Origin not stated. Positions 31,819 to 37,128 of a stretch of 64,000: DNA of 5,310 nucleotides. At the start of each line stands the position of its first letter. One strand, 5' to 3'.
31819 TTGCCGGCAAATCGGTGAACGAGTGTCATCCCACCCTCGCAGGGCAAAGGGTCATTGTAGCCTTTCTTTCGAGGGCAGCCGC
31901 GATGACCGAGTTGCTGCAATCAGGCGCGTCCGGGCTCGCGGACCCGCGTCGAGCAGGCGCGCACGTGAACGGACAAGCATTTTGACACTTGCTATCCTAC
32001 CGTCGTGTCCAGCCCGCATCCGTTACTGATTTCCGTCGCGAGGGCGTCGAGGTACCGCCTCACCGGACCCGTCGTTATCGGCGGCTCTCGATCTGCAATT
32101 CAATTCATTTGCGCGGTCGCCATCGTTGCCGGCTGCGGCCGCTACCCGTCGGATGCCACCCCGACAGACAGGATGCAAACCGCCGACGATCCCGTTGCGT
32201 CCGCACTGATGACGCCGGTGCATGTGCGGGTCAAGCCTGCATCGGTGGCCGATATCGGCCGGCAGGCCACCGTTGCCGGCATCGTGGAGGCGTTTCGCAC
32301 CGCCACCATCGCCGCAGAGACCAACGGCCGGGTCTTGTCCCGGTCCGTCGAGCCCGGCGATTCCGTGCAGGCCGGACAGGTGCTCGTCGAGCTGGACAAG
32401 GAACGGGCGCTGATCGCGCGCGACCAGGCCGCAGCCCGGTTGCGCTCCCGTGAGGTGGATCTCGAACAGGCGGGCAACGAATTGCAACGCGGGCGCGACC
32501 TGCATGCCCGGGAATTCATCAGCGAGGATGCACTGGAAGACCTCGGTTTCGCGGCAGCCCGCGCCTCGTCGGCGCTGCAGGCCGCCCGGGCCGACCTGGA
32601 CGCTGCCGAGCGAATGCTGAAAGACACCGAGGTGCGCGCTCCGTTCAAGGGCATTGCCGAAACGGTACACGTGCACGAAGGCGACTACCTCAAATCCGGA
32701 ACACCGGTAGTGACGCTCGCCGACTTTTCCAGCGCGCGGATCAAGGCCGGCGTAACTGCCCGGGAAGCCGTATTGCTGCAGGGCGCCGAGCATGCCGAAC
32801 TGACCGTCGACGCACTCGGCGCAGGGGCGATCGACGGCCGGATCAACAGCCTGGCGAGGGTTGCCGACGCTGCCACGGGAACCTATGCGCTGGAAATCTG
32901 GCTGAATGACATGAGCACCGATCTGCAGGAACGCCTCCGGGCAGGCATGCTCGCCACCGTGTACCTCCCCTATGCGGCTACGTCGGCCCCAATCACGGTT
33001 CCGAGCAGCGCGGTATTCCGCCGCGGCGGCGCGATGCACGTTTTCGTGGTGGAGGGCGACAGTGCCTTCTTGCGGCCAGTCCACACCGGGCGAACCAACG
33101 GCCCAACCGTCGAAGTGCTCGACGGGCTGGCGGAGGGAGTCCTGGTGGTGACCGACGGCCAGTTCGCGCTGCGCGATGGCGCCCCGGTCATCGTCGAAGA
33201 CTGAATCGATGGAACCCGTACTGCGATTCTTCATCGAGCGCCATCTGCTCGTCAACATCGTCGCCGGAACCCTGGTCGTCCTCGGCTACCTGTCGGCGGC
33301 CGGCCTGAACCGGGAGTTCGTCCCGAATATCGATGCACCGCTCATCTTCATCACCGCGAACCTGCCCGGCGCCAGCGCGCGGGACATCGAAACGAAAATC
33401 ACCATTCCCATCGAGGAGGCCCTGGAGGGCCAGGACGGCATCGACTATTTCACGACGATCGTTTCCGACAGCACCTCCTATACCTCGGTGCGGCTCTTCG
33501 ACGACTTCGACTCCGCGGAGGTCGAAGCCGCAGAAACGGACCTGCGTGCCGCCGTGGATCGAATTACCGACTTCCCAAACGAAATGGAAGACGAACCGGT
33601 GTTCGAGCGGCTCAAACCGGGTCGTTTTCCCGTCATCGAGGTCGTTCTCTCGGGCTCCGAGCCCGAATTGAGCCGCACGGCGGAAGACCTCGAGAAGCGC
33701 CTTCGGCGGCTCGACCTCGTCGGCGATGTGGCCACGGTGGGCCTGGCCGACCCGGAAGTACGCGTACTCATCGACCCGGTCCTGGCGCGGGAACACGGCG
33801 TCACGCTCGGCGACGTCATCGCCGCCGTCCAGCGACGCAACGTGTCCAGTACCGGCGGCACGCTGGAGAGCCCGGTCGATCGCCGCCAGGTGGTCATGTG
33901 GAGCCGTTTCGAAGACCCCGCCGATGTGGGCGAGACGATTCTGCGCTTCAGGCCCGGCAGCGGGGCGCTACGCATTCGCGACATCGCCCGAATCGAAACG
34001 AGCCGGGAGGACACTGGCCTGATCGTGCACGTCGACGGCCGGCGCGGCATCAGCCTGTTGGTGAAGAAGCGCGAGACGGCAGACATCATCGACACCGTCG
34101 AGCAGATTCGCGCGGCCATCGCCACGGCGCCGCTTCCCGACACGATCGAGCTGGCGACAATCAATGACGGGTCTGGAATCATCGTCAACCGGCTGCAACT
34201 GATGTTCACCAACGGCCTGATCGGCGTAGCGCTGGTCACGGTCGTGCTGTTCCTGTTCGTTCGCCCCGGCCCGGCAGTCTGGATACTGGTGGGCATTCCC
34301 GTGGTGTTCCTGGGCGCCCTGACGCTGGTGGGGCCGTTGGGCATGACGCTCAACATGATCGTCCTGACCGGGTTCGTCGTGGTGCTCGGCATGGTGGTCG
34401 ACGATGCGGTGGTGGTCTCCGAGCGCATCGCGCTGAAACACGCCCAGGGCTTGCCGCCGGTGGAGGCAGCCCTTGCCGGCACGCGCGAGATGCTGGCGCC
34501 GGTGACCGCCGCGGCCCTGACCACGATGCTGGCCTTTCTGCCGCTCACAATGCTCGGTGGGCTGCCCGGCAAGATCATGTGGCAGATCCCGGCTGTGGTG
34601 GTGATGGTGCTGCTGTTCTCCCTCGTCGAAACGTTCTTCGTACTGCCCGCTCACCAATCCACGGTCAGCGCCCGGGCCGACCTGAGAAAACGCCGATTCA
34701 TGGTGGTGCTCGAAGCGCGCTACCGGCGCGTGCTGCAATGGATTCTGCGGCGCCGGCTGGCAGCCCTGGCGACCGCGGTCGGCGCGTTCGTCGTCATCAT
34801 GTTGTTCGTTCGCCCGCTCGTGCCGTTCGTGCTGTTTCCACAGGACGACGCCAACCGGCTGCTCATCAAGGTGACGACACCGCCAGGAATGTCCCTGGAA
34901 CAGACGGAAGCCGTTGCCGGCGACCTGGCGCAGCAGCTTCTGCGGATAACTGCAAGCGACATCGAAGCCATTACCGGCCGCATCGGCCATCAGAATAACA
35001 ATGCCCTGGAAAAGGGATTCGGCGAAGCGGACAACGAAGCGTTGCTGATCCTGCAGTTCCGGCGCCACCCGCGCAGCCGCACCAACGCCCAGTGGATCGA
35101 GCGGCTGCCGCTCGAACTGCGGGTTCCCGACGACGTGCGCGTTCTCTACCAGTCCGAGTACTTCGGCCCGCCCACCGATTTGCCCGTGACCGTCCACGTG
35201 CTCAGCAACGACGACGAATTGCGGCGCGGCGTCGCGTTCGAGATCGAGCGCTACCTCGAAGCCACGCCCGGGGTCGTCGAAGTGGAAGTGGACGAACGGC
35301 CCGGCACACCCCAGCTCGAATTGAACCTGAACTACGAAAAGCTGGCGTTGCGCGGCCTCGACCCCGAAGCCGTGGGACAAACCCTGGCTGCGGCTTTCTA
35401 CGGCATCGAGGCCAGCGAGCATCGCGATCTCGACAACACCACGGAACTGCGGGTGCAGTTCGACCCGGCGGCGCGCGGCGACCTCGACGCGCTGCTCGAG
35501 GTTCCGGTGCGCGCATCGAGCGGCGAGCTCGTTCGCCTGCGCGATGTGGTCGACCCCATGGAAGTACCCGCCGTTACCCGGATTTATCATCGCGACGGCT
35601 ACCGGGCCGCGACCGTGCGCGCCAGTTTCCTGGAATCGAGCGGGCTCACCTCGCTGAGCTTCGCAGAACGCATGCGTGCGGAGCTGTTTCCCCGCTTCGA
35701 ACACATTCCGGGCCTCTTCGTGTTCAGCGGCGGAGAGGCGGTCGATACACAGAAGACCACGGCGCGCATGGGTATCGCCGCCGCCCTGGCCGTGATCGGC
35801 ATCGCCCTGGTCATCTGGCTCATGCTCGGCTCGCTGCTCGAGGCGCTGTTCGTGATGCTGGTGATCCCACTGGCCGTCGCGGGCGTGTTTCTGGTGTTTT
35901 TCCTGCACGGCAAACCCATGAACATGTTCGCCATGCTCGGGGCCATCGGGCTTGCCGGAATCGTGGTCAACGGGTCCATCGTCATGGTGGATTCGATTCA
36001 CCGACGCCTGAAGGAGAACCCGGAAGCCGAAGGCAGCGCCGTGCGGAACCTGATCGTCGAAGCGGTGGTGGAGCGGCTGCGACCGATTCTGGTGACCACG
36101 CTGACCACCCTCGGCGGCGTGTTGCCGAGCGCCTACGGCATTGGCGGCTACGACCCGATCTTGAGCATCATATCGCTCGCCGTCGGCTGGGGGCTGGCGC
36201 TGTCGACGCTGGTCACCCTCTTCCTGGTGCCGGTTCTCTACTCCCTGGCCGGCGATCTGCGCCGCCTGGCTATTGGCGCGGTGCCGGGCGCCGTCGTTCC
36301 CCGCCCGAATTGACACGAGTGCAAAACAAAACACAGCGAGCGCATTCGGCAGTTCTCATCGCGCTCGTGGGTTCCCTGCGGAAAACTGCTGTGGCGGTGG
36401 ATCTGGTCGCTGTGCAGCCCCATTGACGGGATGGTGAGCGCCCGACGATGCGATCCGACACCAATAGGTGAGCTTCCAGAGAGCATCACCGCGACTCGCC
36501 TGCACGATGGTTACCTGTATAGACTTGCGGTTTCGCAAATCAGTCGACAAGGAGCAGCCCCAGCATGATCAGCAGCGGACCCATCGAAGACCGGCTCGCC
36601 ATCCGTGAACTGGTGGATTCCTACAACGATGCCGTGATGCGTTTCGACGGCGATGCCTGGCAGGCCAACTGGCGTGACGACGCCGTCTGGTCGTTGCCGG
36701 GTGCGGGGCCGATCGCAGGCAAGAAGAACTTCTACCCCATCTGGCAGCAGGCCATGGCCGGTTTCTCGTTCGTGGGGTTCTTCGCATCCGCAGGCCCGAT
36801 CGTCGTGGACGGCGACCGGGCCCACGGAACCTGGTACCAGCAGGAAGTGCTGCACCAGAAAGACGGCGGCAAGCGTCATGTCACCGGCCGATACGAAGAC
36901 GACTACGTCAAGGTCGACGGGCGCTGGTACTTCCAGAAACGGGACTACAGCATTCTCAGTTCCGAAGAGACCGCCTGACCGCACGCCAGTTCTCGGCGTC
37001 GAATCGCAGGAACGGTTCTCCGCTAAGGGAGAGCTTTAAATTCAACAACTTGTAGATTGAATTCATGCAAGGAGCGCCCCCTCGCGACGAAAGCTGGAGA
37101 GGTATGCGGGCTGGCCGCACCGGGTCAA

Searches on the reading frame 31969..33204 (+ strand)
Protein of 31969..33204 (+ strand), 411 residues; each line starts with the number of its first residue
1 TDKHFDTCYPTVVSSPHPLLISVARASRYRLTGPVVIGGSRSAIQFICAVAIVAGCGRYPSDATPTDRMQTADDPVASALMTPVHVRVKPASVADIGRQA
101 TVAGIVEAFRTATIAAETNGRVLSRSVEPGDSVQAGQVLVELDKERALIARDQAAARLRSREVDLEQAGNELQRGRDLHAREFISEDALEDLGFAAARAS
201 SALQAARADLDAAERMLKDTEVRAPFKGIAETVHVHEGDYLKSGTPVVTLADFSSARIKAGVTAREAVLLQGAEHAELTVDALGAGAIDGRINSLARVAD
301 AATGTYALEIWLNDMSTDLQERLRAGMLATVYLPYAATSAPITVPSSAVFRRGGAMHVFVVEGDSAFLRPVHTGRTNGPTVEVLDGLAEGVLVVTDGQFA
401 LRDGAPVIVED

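Call 77: search_protein_families(library=pfam, max_evalue=0.001, proteins=[window:31969-33204:+])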
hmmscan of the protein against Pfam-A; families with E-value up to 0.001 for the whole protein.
window:31969-33204:+ (411 aa): 4 families
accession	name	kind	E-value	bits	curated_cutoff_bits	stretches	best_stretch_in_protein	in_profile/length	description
PF13437.12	HlyD_3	-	3.2e-17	63.6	22.2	1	222-320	2-100/106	HlyD family secretion protein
PF16576.10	HlyD_D23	-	4.4e-17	62.5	30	1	108-328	16-213/214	Barrel-sandwich domain of CusB or HlyD membrane-fusion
PF00364.28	Biotin_lipoyl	-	1.4e-07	31.7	22.1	0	118-143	13-37/73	Biotin-requiring enzyme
PF13533.13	Biotin_lipoyl_2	-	6.2e-07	29.5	29.8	0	113-143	2-32/32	Biotin-lipoyl like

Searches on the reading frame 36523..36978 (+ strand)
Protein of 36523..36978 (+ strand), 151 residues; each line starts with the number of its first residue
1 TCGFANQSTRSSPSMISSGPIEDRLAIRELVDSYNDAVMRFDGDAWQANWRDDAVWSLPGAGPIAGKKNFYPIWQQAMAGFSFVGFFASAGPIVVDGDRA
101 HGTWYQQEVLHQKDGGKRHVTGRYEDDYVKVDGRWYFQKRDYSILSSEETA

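Call 77: search_protein_families(library=pfam, max_evalue=0.001, proteins=[window:36523-36978:+])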
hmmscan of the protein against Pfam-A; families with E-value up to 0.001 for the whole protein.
window:36523-36978:+ (151 aa): 4 families
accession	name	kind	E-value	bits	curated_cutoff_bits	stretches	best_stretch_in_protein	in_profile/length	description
PF13577.12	SnoaL_4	-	9.5e-22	77.8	24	1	21-140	3-125/126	SnoaL-like domain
PF14534.12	DUF4440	-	6.6e-10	39.8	25.2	1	27-135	1-105/107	Domain of unknown function (DUF4440)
PF12680.13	SnoaL_2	-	4.1e-06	27.8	27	1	31-124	1-88/102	SnoaL-like domain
PF13474.12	SnoaL_3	-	0.00011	22.9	22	1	27-144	1-118/121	SnoaL-like domain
